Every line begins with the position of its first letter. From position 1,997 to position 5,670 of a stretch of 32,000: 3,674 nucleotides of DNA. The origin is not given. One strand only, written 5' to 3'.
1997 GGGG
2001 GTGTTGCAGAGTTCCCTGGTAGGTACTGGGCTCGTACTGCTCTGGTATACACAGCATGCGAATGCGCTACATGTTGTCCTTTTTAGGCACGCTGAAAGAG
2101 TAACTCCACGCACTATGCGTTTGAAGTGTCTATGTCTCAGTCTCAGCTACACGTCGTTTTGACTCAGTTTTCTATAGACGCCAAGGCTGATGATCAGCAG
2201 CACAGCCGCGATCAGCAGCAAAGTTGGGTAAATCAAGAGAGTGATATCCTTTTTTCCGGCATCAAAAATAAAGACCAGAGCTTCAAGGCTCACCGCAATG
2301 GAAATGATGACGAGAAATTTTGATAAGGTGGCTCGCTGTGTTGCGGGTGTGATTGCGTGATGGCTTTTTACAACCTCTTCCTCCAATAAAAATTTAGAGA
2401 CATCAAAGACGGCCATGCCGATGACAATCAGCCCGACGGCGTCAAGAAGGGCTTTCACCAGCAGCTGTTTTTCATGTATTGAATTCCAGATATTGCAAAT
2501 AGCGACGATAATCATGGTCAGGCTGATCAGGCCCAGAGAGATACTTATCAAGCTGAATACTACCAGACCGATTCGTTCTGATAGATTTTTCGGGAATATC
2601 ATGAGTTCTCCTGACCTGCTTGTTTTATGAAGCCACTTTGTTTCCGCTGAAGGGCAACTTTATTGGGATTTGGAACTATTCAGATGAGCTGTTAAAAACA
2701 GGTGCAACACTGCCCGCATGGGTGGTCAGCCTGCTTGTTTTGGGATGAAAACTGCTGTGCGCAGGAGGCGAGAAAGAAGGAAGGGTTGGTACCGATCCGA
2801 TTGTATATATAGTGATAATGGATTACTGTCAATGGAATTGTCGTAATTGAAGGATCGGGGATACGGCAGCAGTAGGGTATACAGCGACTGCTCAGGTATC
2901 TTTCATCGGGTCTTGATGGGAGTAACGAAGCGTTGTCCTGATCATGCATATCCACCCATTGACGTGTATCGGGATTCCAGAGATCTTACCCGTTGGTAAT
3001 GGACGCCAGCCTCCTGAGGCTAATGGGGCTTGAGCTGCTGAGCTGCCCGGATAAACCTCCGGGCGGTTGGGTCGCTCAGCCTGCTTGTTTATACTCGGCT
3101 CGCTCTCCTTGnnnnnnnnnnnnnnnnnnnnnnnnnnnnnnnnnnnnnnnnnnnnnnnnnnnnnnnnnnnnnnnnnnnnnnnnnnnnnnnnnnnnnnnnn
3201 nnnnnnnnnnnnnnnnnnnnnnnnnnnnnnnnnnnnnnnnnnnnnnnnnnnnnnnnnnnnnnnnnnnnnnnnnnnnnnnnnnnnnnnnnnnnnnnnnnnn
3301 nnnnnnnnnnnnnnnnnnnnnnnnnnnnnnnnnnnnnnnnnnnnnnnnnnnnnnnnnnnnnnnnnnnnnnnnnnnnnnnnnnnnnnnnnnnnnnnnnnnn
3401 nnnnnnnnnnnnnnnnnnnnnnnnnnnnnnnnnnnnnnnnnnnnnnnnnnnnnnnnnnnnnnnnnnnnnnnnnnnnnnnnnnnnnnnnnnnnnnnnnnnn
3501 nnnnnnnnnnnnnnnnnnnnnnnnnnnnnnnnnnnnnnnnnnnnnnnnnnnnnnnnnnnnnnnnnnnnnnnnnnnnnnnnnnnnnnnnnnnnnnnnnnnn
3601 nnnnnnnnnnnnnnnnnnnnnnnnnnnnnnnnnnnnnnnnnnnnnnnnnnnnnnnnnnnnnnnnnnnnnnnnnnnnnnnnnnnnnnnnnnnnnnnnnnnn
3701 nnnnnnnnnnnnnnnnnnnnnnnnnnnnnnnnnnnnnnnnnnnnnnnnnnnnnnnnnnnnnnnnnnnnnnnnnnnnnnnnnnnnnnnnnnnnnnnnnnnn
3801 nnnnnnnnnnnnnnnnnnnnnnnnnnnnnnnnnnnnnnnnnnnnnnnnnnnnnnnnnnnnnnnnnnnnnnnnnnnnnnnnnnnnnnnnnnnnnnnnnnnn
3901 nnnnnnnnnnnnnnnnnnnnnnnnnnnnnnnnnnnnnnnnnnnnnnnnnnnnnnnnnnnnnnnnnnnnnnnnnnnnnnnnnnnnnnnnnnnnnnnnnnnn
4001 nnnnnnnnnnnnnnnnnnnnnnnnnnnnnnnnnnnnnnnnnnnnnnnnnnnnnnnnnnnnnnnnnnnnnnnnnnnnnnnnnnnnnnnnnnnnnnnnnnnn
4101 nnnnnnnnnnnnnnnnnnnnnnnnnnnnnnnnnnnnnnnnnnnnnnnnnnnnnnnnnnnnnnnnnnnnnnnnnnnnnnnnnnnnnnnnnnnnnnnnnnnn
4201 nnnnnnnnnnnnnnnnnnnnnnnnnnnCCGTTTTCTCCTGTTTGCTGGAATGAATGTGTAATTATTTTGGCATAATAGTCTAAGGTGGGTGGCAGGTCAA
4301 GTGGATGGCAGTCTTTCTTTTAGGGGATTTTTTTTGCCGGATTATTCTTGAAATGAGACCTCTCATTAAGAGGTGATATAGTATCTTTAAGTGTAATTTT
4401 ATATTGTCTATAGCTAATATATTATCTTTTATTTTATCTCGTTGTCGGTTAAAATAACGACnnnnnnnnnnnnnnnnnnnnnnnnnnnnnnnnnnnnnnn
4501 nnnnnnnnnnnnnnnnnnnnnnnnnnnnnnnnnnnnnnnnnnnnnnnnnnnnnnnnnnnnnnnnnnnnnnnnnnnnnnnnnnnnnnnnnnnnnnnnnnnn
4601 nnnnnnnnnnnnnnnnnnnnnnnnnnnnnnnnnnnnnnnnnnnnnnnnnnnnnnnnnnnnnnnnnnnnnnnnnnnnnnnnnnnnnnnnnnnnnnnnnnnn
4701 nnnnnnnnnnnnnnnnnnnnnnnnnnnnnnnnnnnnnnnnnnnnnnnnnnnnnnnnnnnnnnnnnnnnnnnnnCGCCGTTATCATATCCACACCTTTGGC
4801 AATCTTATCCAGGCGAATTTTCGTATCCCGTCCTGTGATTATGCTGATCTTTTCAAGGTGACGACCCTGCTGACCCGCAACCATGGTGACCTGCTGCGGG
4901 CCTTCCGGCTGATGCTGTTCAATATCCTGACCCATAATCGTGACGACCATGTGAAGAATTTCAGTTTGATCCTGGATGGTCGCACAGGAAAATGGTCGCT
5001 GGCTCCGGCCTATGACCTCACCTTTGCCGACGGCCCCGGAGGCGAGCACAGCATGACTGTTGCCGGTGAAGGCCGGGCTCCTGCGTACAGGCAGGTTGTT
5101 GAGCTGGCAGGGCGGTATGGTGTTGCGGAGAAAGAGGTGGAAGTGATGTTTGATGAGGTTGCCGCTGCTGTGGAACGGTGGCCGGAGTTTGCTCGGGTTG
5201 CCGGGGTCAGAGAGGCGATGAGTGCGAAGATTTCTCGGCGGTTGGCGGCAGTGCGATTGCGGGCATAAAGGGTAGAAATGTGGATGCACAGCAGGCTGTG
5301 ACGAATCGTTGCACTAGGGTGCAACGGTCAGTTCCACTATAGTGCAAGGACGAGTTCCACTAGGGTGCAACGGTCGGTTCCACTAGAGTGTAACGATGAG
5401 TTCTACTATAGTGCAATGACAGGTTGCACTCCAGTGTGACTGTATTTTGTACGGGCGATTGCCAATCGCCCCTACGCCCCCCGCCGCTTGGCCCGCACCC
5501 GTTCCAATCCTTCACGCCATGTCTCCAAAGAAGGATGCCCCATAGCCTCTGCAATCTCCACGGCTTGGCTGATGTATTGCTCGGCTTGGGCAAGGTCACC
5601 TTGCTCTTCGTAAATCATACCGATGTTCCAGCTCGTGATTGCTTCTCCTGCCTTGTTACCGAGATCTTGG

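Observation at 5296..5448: Array of six 23-bp direct repeats with palindromic cores (iteron-like) between two convergent gene ends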

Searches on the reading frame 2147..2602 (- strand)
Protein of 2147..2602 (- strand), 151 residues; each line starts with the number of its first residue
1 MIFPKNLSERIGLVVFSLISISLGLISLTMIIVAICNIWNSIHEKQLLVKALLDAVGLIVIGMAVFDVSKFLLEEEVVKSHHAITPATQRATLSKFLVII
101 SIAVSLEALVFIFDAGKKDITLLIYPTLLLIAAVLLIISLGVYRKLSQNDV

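Call 11: search_protein_families(library=pfam, proteins=[window:2147-2602:-], max_evalue=0.01)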
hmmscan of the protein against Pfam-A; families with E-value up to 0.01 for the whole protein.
window:2147-2602:- (151 aa): 1 family
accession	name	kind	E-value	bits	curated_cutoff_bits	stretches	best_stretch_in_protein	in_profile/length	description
PF17319.7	DUF5362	-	0.008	16.5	25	1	54-112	31-87/94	Family of unknown function (DUF5362)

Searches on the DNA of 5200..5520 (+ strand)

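Call 53: search_rna_families(source=window, start=5200, end=5520, threshold=evalue, max_evalue=1)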
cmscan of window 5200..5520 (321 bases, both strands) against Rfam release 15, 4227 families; matches with E-value up to 1: 0.
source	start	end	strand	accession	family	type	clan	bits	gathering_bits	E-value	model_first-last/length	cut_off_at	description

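Call 96: search_dna_similar(query=window:5270-5480:+, collection=plasmids, mode=distant, max_rows=8)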
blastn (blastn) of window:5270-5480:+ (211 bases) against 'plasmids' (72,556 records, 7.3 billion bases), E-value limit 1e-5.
No match.

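Call 97: search_dna_similar(query=window:5270-5480:+, collection=phages, mode=distant, max_rows=8)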
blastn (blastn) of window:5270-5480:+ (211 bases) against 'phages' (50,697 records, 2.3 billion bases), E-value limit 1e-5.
No match.
